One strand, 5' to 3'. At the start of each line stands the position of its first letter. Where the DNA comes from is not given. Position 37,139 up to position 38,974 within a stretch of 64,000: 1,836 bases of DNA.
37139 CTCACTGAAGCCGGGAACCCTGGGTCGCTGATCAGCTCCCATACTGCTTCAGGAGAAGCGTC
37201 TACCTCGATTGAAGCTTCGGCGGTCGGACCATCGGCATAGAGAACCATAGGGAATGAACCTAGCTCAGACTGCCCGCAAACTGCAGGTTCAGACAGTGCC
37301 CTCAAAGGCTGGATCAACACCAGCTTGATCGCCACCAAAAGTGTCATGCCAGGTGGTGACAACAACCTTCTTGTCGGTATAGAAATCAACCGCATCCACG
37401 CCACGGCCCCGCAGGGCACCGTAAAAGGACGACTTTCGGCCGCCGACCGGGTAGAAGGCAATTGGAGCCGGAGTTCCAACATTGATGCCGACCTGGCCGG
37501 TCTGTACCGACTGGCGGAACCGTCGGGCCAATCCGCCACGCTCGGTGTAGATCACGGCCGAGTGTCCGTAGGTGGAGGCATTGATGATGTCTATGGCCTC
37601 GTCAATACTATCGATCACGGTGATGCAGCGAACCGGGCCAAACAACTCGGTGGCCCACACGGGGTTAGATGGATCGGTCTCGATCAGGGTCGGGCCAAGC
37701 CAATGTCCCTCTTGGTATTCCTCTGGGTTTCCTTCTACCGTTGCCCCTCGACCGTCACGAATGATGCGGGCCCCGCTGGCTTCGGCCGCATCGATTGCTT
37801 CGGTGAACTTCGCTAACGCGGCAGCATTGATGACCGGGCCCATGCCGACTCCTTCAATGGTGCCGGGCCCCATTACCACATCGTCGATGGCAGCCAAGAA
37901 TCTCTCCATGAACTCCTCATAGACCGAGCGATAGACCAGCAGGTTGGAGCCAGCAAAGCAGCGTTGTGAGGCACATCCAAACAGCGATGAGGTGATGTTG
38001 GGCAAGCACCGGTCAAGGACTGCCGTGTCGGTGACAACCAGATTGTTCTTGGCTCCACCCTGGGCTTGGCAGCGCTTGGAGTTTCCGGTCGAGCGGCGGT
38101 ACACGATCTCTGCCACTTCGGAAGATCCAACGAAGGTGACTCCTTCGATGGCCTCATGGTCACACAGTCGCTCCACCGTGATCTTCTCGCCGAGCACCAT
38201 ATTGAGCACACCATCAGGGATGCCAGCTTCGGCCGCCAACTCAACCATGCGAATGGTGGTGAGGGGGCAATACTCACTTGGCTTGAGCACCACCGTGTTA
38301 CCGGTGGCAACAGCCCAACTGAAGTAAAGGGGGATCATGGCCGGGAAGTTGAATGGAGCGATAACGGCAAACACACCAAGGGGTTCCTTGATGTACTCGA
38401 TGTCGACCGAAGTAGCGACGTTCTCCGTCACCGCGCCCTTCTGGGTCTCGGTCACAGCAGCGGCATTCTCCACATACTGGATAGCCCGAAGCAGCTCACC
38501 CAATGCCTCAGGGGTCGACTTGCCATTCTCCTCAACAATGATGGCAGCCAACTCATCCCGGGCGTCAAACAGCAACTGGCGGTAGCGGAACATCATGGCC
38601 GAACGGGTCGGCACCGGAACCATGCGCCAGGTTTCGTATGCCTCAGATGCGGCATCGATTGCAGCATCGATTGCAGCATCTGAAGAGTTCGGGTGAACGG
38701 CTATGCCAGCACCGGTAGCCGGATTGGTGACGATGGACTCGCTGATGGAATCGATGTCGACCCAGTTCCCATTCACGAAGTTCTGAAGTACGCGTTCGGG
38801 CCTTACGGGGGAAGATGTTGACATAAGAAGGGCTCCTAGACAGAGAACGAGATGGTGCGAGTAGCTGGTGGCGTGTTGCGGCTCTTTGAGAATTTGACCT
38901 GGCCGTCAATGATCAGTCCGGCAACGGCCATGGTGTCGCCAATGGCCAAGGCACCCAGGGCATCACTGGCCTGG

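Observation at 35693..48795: Hybrid nicotinate-type N-heterocycle catabolic island with a predicted MmsA-type shortcut from 2-formylglutarate to glutaryl-CoA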

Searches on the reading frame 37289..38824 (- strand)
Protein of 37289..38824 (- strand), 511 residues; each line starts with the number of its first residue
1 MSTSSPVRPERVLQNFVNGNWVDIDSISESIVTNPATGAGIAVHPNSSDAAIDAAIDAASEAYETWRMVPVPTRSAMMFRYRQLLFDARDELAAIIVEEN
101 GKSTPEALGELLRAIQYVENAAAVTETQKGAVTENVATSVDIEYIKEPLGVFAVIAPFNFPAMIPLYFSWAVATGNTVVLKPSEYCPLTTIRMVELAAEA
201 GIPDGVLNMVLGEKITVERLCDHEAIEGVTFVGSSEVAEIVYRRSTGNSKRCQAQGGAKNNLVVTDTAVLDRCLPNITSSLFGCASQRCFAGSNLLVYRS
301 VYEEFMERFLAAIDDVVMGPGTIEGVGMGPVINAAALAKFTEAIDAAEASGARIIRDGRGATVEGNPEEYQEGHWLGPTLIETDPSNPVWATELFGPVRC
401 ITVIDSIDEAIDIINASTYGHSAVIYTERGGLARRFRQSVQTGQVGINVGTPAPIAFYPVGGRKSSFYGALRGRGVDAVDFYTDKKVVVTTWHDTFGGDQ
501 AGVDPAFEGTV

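Call 3: search_protein_families(library=pfam, proteins=[window:37289-38824:-])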
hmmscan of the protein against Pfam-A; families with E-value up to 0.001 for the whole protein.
window:37289-38824:- (511 aa): 1 family
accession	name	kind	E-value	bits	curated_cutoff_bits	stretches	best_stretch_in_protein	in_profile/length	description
PF00171.27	Aldedh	-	3.5e-121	405.4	23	1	21-488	1-461/461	Aldehyde dehydrogenase family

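Call 4: search_protein_families(library=ncbifam, proteins=[window:37289-38824:-])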
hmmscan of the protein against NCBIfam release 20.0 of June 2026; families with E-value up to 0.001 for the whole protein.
window:37289-38824:- (511 aa): 45 families (the best 25 are shown)
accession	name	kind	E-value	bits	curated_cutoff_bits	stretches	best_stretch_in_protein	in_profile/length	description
TIGR01722.1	MMSDH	subfamily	4.3e-137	457.7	448.5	1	14-492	2-477/477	CoA-acylating methylmalonate-semialdehyde dehydrogenase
NF052305.1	DioxValDhHalo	equivalog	1.3e-97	327.7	750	1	13-490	5-481/483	2,5-dioxovalerate dehydrogenase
NF042993.1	AlphKGSA_gudD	equivalog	5.7e-87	292.4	770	1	11-489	2-479/481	alpha-ketoglutaric semialdehyde dehydrogenase GucD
TIGR01780.1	SSADH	subfamily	6.6e-81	272.5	646.35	1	32-471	1-435/448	succinate-semialdehyde dehydrogenase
TIGR02299.1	HpaE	equivalog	8.6e-77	258.8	638.35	1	14-490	2-476/488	5-carboxymethyl-2-hydroxymuconate semialdehyde dehydrogenase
NF002852.0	PRK03137.1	subfamily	2.5e-74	250.9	648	1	17-490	41-512/514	L-glutamate gamma-semialdehyde dehydrogenase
NF010000.0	PRK13473.1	subfamily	9.3e-74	248.8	615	1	14-470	4-454/475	aminobutyraldehyde dehydrogenase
TIGR01804.1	BADH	equivalog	4.8e-71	239.6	668.6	1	16-486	1-467/467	betaine-aldehyde dehydrogenase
NF040792.1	glyc_ald_dh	equivalog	8.7e-71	239.3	760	1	14-464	2-450/488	D-glyceraldehyde dehydrogenase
NF045735.1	PaDhStyDPseudo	equivalog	1.3e-70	238.5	850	1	15-490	5-481/483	phenylacetaldehyde dehydrogenase StyD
NF009725.0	PRK13252.1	equivalog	3.6e-70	236.8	593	1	13-489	7-478/488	betaine-aldehyde dehydrogenase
NF006916.0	PRK09407.1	equivalog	5.9e-68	229.7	521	1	28-491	34-493/526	succinic semialdehyde dehydrogenase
TIGR01237.1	D1pyr5carbox2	equivalog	2.4e-67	227.9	659.65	1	16-488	36-507/511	L-glutamate gamma-semialdehyde dehydrogenase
NF007497.0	PRK10090.1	equivalog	1.1e-66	225.6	500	1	13-475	7-465/480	aldehyde dehydrogenase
NF008415.0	PRK11241.1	equivalog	1.6e-65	221.7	828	1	14-469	12-461/482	NADP-dependent succinate-semialdehyde dehydrogenase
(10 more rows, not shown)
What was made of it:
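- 37289..38824 (-): MMSDH-family CoA-acylating ALDH of the enamidase-linked clade. Predicted to be a decarboxylating 2-formylglutarate dehydrogenase that forms glutaryl-CoA. TIGR01722 at 457.7 bits, above its cutoff of 448.5 (call 4).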

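Call 28: search_solved_structures(query=window:37289-38824:-, max_evalue=1e-60, show_alignments=2)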
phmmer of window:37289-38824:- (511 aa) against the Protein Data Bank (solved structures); distinct sequences matched with E-value up to 1e-60: 12.
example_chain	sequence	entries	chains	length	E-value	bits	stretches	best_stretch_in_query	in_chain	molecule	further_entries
1t90_A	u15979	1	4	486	1.5e-110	373.6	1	11-490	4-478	Probable methylmalonate-semialdehyde dehydrogenase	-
5tjr_A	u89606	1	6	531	5.4e-103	348.6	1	18-494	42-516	Methylmalonate-semialdehyde dehydrogenase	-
4zz7_A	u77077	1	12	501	2.2e-101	343.3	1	14-494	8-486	Methylmalonate-semialdehyde dehydrogenase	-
9q0d_A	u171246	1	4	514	2.1e-94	320.3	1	32-498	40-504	methylmalonate-semialdehyde dehydrogenase (CoA acylating)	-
8xxq_A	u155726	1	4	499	1.3e-93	317.7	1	14-494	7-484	Methylmalonate-semialdehyde/malonate-semialdehyde dehydrogenase [acylating], mitochondrial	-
9izx_A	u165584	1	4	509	1.6e-93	317.4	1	14-494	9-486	Methylmalonate-semialdehyde/malonate-semialdehyde dehydrogenase [acylating], mitochondrial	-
9izv_A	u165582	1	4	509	2.2e-93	317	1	14-494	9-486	Methylmalonate-semialdehyde/malonate-semialdehyde dehydrogenase [acylating], mitochondrial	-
9izw_A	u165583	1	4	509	7.9e-93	315.1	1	14-494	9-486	Methylmalonate-semialdehyde/malonate-semialdehyde dehydrogenase [acylating], mitochondrial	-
9izu_C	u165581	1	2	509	1.5e-92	314.2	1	14-494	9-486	Methylmalonate-semialdehyde/malonate-semialdehyde dehydrogenase [acylating], mitochondrial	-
4e4g_A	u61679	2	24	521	2e-91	310.5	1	13-494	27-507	Methylmalonate-semialdehyde dehydrogenase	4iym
8s33_A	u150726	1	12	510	9.1e-62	212.7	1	14-470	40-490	Succinate-semialdehyde dehydrogenase [NAD(P)+]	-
8of1_A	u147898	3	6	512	9.9e-61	209.3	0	14-484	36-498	Succinate-semialdehyde dehydrogenase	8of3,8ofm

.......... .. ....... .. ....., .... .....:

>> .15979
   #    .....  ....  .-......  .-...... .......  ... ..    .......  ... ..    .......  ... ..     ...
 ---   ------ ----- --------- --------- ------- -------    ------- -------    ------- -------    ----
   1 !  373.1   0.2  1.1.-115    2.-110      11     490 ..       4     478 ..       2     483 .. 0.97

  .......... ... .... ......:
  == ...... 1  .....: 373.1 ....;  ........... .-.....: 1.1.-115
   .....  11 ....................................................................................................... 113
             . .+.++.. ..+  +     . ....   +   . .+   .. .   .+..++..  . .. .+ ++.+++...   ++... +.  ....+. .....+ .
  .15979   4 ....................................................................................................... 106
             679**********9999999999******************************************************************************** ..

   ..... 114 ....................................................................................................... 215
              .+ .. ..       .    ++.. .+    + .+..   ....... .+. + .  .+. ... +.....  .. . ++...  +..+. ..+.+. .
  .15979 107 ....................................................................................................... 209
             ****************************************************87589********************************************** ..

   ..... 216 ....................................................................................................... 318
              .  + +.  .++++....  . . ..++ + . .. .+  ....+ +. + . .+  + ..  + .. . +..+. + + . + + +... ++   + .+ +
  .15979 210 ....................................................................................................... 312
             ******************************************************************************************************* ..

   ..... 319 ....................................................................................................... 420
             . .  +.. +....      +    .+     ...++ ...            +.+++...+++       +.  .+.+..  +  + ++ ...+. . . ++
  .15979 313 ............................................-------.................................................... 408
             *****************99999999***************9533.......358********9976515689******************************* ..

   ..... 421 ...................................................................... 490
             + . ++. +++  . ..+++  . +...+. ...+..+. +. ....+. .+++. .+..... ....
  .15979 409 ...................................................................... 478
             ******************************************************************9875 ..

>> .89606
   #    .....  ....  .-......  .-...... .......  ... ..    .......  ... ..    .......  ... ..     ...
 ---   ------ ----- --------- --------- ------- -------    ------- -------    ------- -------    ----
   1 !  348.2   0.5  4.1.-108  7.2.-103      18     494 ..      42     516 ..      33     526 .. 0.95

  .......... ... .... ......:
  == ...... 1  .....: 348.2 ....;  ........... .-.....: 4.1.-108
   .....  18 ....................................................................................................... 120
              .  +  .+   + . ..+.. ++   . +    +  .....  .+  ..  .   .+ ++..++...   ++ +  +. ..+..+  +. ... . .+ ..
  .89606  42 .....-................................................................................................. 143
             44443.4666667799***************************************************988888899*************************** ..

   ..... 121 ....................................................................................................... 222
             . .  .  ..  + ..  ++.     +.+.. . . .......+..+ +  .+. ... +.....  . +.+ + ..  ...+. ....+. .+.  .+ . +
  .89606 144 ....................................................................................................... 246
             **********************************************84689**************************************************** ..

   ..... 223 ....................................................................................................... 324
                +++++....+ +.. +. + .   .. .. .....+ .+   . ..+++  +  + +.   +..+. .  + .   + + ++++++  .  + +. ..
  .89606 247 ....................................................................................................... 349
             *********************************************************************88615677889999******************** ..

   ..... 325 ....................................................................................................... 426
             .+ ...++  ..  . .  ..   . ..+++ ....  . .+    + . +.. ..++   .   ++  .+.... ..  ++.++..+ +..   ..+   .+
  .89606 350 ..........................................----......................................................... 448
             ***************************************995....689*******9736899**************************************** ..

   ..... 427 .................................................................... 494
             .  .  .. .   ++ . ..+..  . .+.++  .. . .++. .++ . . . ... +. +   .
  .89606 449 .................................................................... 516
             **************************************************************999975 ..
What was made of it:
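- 37289..38824 (-): The best PDB hits are all MMSDH, led by 1T90 at E 1.5e-110 (call 28).
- On MMSDH (CoA-acylating methylmalonate-semialdehyde dehydrogenase, TIGR01722): The ten best PDB hits are all MMSDH (call 28).
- Checked: The PFNFPAM and GGAKN blocks are present (call 28).
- All top PDB hits are MMSDH (call 28).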

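Call 37: find_related_loci(query=window:37289-38824:-, collection=metagenome_contigs, flank=8000)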
Query window:37289-38824:- (511 aa) in metagenome_contigs; peptide patterns used: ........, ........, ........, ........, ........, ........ (x = any residue, [..] = any of these).
217 stretches matched a pattern; 96 encode a relative of the query (tblastn E <= 1e-3); the best 80 are kept; 80 distinct loci.
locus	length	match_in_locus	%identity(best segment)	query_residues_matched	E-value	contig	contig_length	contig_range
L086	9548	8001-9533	97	1-511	0e+0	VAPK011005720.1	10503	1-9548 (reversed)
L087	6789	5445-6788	94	1-452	0e+0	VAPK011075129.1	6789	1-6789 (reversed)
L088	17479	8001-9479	64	11-508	0e+0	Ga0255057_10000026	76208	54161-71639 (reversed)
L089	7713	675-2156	63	10-508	0e+0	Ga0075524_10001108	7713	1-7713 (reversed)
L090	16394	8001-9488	61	11-511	0e+0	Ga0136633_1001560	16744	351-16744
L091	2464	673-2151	62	13-510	0e+0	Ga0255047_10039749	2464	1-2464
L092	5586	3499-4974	62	13-509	0e+0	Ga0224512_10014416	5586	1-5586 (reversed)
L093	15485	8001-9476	64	13-509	0e+0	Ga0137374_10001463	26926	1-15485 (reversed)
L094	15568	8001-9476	64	13-509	0e+0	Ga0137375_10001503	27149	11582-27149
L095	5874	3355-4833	64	11-508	0e+0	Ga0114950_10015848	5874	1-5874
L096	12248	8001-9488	62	9-509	0e+0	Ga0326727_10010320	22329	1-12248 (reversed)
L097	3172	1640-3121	62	11-509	0e+0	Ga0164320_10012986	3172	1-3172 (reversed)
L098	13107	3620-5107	63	11-511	0e+0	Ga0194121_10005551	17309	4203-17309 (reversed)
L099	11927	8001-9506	63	4-511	0e+0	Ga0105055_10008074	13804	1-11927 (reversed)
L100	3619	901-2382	61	11-509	0e+0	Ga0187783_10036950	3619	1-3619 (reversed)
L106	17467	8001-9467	60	13-508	0e+0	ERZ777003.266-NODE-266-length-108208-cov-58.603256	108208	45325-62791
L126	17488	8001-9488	63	11-511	0e+0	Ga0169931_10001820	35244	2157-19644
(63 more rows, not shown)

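Call 53: search_protein_families(library=pfam, proteins=[L093:9486-10793:+, L088:12767-14041:+, L106:14771-17467:+, L126:4929-6110:+, L090:9459-10814:-, L106:10596-12485:-, L093:12540-14015:-, L090:11860-13161:-], max_evalue=0.00001)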
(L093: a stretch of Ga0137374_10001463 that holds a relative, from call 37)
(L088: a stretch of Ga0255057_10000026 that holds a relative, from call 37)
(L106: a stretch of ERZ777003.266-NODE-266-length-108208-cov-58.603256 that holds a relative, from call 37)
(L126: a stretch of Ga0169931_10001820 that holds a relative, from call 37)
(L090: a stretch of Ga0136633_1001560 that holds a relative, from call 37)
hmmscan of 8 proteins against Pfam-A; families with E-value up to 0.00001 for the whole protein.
L093:9486-10793:+ (436 aa): 3 families
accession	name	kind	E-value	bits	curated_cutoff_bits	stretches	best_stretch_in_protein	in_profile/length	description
PF13458.12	Peripla_BP_6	-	3.8e-76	257.4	31.7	1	80-417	1-342/343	Periplasmic binding protein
PF13433.12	Peripla_BP_5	-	6.1e-65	220.1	27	1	81-422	1-345/363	Periplasmic binding protein domain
PF01094.35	ANF_receptor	-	5.7e-11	42.5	25.4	0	102-162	4-64/353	Receptor family ligand binding region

L088:12767-14041:+ (425 aa): 1 family
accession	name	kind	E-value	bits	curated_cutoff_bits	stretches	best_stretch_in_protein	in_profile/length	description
PF02653.21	BPD_transp_2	-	3.5e-32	112.1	26.8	1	134-397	3-269/269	Branched-chain amino acid transport system / permease component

L106:14771-17467:+ (899 aa): 3 families
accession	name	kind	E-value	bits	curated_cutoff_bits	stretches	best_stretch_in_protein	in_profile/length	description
PF02653.21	BPD_transp_2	-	3e-37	128.7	26.8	1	335-598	3-267/269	Branched-chain amino acid transport system / permease component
PF00005.33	ABC_tran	-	1.3e-28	100.8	25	1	681-835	2-137/137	ABC transporter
PF13304.12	AAA_21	-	1.3e-07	32.4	27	0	694-711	3-20/304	AAA domain, putative AbiEii toxin, Type IV TA system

L126:4929-6110:+ (394 aa): 1 family
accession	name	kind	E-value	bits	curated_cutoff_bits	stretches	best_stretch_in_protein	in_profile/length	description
PF00857.26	Isochorismatase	-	2.8e-40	138.7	27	1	203-375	1-173/175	Isochorismatase domain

L090:9459-10814:- (452 aa): 0 families

L106:10596-12485:- (630 aa): 0 families

L093:12540-14015:- (492 aa): 0 families

L090:11860-13161:- (434 aa): 0 families

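Call 84: find_homologous_proteins(query=window:37289-38824:-, max_evalue=1e-120)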
Query window:37289-38824:- (511 aa): 639 proteins with E <= 1e-120 among 8000 candidates; the best 120 are listed.
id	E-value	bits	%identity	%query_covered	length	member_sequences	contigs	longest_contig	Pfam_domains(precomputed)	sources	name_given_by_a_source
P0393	0.0e+0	1128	97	100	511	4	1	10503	PF00171.28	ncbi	-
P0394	1.7e-266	903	81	98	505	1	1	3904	PF00171.28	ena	-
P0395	2.5e-266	902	79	99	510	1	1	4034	PF00171.28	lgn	-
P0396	1.1e-265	900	79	100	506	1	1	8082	PF00171.28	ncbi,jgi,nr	ncbi:MAG: CoA-acylating methylmalonate-semialdehyde dehydrogenase [Actinobacteria bacterium]|nr:CoA-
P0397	1.3e-265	900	79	99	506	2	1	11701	PF00171.28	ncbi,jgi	-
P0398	7.6e-262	888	79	98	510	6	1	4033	PF00171.28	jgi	-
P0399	3.1e-258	876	78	99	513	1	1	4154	PF00171.28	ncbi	ncbi:MAG: CoA-acylating methylmalonate-semialdehyde dehydrogenase [Acidimicrobiales bacterium]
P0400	1.0e-257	874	76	99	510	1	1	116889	PF00171.28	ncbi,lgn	-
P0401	6.1e-257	871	78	98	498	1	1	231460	PF00171.28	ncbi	-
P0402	1.6e-255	867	77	98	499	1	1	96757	PF00171.28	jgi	jgi:malonate-semialdehyde dehydrogenase (acetylating)/methylmalonate-semialdehyde dehydrogenase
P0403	6.7e-255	865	76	99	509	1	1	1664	PF00171.28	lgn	-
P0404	4.9e-252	855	75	100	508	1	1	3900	PF00171.28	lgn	-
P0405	5.0e-240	816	72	100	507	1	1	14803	PF00171.28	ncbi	ncbi:MAG: CoA-acylating methylmalonate-semialdehyde dehydrogenase [Acidimicrobiales bacterium]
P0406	6.0e-213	726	65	98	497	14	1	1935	PF00171.28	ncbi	-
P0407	1.0e-211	722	65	98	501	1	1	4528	PF00171.28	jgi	-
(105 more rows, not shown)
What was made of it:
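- Databases annotate every member as CoA-acylating methylmalonate-semialdehyde dehydrogenase (call 84).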

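Call 85: find_encoding_contigs(protein=P0400, flank=10000, max_places=1)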
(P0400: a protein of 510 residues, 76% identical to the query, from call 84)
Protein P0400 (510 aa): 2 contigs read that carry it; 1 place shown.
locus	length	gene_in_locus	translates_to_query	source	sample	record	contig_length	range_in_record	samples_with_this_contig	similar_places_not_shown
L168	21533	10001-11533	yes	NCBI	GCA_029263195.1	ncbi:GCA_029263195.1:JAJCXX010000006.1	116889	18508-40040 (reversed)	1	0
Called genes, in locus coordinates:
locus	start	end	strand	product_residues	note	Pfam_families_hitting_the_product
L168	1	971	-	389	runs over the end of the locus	PF07690:MFS_1 (weak)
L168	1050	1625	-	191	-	PF00857:Isochorismatase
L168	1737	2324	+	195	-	PF06684:AA_synth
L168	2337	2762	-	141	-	PF01047:MarR, PF12802:MarR_2, PF22381:Staph_reg_Sar_Rot (faint)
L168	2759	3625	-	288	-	PF27030:AbpE_bact, PF02424:ApbE (weak)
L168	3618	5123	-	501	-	-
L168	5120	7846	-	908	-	PF00111:Fer2 (weak), PF01799:Fer2_2, PF01315:Ald_Xan_dh_C, PF02738:MoCoBD_1, PF20256:MoCoBD_2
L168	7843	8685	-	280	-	PF00941:FAD_binding_5, PF03450:CO_deh_flav_C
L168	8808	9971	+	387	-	PF01979:Amidohydro_1, PF07969:Amidohydro_3 (faint)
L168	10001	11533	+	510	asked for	PF00171:Aldedh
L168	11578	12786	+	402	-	PF00817:IMS, PF11798:IMS_HHH, PF11799:IMS_C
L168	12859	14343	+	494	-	PF07969:Amidohydro_3, PF01979:Amidohydro_1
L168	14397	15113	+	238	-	PF01048:PNP_UDP_1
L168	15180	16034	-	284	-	PF00837:T4_deiodinase (weak), PF00578:AhpC-TSA (weak)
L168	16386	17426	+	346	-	-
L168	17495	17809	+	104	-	PF12840:HTH_20, PF01022:HTH_5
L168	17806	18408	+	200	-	PF04191:PEMT, PF04140:ICMT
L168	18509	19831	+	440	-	PF01266:DAO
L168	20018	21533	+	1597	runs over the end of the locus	PF03704:BTAD, PF00069:Pkinase, PF07714:PK_Tyr_Ser-Thr, PF20703:nSTAND1, PF23381:Beta-prop_IFT122_1st, PF24814:WD40_Prp19, PF25173:Beta-prop_WDR3_1st, PF25174:Beta-prop_THOC3, +32 more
